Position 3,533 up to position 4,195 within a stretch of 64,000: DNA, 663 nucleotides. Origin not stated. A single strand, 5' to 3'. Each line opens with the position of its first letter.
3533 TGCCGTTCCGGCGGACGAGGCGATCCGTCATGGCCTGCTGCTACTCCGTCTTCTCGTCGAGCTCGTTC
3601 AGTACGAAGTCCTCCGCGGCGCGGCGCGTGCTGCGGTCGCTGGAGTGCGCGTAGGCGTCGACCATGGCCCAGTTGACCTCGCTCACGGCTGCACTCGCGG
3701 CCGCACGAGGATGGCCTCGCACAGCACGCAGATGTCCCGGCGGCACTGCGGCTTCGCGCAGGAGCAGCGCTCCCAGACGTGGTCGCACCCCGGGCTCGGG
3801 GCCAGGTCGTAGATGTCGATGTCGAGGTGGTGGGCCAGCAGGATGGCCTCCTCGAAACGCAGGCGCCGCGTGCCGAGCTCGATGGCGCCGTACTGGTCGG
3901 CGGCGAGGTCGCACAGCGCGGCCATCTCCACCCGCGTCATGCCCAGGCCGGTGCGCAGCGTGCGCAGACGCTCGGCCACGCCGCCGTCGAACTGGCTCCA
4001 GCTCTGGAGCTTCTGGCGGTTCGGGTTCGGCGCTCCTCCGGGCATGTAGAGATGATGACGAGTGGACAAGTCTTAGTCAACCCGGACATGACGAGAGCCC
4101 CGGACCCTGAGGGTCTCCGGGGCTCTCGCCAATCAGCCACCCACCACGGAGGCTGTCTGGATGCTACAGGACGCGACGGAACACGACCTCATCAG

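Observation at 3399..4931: Antisense accessory cassette inside the late operon: leaderless XRE-HTH regulator, zinc-ribbon peptide and secreted LysM-NlpC/P60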

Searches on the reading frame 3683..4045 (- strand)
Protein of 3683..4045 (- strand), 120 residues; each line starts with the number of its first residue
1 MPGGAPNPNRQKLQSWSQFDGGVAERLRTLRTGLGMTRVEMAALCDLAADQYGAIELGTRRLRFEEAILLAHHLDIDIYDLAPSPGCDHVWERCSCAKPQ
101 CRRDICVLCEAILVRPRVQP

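Call 3: search_protein_families(library=pfam, proteins=[window:3683-4045:-], max_evalue=0.01)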
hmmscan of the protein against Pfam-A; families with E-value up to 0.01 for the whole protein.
window:3683-4045:- (120 aa): 3 families
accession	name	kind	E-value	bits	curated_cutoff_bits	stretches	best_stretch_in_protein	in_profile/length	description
PF01381.28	HTH_3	-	4.1e-07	30.4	23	1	27-80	1-54/55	Helix-turn-helix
PF13560.12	HTH_31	-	1.2e-05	26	27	1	24-76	3-56/64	Helix-turn-helix domain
PF12844.13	HTH_19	-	0.00013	22.3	30.2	1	25-81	2-58/64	Helix-turn-helix domain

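Call 4: search_protein_families(library=phrogs, proteins=[window:3683-4045:-], max_evalue=0.01)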
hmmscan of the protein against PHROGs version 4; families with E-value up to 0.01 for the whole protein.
window:3683-4045:- (120 aa): 5 families
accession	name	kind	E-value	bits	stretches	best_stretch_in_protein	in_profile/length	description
phrog_2328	-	transcription regulation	6.3e-06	27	1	17-82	15-75/128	transcriptional repressor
phrog_5823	-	transcription regulation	5.1e-05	23.6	1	24-84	8-69/404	transcriptional regulator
phrog_3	-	transcription regulation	0.00021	22.2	1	16-80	82-147/430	transcriptional repressor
phrog_8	-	transcription regulation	0.00045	20.8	1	24-77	78-131/346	transcriptional regulator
phrog_4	-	transcription regulation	0.00058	19.9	1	23-84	137-194/400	transcriptional repressor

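Call 7: search_dna_similar(query=window:3683-4045:-, collection=phages, mode=protein, max_rows=20, max_evalue=0.01)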
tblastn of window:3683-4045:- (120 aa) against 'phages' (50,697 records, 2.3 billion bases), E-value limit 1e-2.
No match.

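Call 10: find_related_loci(query=window:3683-4045:-, collection=viral_contigs, flank=8000)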
Query window:3683-4045:- (120 aa) in viral_contigs; peptide patterns used: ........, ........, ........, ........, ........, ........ (x = any residue, [..] = any of these).
10 stretches matched a pattern, but none encodes a relative of the query by tblastn (E <= 1e-3).

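Call 15: find_homologous_proteins(query=window:3683-4045:-, max_evalue=0.001)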
Query window:3683-4045:- (120 aa): 1 proteins with E <= 0.001 among 9 candidates.
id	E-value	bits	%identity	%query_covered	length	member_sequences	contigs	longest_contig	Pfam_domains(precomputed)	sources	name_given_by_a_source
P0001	8.0e-67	241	89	98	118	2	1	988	PF12844.14,PF01381.29,PF13560.13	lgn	-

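Call 17: find_encoding_contigs(protein=P0001, flank=5000)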
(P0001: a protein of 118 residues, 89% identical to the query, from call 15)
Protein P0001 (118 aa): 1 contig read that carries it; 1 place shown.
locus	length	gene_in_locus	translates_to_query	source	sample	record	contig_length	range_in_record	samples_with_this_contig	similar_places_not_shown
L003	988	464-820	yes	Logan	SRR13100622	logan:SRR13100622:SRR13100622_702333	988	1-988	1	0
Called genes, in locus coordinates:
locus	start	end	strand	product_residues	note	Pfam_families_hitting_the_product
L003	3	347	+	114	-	?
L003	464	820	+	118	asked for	PF13560:HTH_31, PF12844:HTH_19 (weak), PF01381:HTH_3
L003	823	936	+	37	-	-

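Call 23: search_protein_representatives(protein=window:3683-4045:-)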
Query: 120 residues. Proteins with E-value up to 0.001 (for the whole library): 21; up to 1e-10: 2; up to 1e-30: 1. The best 21 are listed.
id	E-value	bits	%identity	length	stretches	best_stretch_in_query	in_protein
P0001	2.5e-67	241.2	89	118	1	1-117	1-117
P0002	4.7e-15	72.3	30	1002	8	20-65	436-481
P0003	3.1e-10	56.8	32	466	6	10-86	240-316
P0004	5.0e-08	49.6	31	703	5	21-79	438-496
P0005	2.3e-06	44.2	34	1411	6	20-74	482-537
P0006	8.6e-06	42.4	34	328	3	26-80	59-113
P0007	1.4e-05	41.7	36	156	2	8-82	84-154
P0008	4.8e-05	40.0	33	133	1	15-111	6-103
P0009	8.8e-05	39.1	31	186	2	8-81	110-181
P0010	2.0e-04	38.0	26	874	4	23-82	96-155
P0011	2.4e-04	37.7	27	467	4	25-81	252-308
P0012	3.7e-04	37.1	32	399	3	17-65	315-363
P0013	3.8e-04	37.1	33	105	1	15-86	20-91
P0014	4.0e-04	37.0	29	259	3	28-84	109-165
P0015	4.0e-04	37.0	38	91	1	16-84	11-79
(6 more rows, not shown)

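Call 54: predict_structure(alignment_id=A2)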
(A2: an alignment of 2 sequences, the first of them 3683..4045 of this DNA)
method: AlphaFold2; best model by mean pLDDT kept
length: 120 residues; sequences in the alignment: 2
mean_pLDDT: 41.5   pTM: 0.28
mean pLDDT of the five models: 41.5, 41.2, 40.7, 39.7, 38.9
residues with pLDDT >= 90: 0; 70-90: 0; 50-70: 19; < 50: 101
segments of 3 or more residues with pLDDT < 50: 1-24, 46-66, 68-120
pLDDT, mean of each block of 10 residues (from residue 1): 36 36 50 56 47 37 44 43 38 39 40 31
secondary structure, 60 per line:
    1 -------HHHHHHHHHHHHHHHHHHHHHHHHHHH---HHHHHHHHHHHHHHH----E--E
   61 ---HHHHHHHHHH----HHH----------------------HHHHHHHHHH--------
elements in order: H8-34 H38-52 H64-73 H103-112

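Call 69: find_related_loci(query=A2, collection=genome_contigs, flank=8000)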
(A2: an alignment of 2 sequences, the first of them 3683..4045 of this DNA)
Query A2 (120 aa) in genome_contigs; peptide patterns used: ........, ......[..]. (x = any residue, [..] = any of these).
94 stretches matched a pattern, but none encodes a relative of the query by tblastn (E <= 1e-3).

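Call 76: search_solved_structures(query=window:3683-4045:-, max_evalue=1, show_alignments=2)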
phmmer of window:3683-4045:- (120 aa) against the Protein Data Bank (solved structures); distinct sequences matched with E-value up to 1: 3.
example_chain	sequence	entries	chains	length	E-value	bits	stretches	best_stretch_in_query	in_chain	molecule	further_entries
1y7y_A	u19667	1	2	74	0.0026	21.4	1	24-79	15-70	C.AhdI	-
5fd4_A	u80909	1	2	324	0.072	16.7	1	8-84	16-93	ComR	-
1zug_A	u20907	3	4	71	0.43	14.2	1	23-74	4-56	PHAGE 434 CRO PROTEIN | REGULATORY PROTEIN CRO | PROTEIN (434 CRO)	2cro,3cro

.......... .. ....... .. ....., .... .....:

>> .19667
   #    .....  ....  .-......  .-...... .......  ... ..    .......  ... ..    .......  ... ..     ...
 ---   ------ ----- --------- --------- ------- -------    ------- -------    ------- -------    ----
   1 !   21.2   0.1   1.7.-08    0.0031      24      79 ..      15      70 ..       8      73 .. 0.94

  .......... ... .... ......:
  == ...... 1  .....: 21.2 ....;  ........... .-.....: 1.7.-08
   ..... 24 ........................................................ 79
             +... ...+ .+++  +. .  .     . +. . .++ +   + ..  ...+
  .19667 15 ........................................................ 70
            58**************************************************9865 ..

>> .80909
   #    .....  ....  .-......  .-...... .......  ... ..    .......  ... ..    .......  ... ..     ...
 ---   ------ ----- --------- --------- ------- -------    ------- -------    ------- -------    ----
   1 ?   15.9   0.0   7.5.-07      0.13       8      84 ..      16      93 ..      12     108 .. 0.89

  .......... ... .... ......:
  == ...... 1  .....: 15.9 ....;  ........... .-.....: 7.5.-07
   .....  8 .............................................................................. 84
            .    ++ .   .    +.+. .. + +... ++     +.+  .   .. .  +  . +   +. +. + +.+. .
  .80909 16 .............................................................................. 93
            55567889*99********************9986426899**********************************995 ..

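Call 81: search_protein_families(library=padloc, proteins=[window:3683-4045:-], max_evalue=0.01)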
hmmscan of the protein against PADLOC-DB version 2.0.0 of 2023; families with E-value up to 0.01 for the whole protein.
window:3683-4045:- (120 aa): 5 families
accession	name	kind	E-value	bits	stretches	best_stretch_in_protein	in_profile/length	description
PDLC03664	Control_protein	-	0.00013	20.3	1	24-79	15-70/74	control protein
PDLC03953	RmrA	-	0.0021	15.3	1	24-75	7-58/373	-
PDLC02926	HTH_VI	-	0.0036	15.5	1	25-79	4-58/92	-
PDLC04142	capH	-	0.0037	16.3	1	22-76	6-60/103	capH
PDLC03665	Control_protein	-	0.0079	14.4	0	24-67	10-54/77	control protein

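Call 82: search_protein_families(library=ncbifam, proteins=[window:3683-4045:-], max_evalue=0.01)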
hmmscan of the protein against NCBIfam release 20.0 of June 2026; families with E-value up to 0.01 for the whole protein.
window:3683-4045:- (120 aa): 1 family
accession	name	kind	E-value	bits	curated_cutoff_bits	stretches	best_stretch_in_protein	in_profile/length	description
NF041951.1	phage_RstR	subfamily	0.0021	18.3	80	1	23-78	3-58/108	RstR family transcriptional repressor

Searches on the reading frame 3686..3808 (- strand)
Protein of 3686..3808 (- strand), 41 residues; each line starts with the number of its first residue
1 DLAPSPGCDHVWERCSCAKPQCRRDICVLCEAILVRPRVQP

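Call 77: search_solved_structures(query=window:3686-3808:-, max_evalue=10, show_alignments=3)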
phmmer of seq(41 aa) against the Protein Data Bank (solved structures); distinct sequences matched with E-value up to 10: 2.
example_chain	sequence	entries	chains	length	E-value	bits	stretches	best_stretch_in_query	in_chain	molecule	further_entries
7jqd_A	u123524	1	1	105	0.38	14.6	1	5-30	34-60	Pituitary adenylate cyclase-activating polypeptide type I receptor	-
2jod_A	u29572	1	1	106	0.39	14.6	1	5-30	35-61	Pituitary adenylate cyclase-activating polypeptide type I receptor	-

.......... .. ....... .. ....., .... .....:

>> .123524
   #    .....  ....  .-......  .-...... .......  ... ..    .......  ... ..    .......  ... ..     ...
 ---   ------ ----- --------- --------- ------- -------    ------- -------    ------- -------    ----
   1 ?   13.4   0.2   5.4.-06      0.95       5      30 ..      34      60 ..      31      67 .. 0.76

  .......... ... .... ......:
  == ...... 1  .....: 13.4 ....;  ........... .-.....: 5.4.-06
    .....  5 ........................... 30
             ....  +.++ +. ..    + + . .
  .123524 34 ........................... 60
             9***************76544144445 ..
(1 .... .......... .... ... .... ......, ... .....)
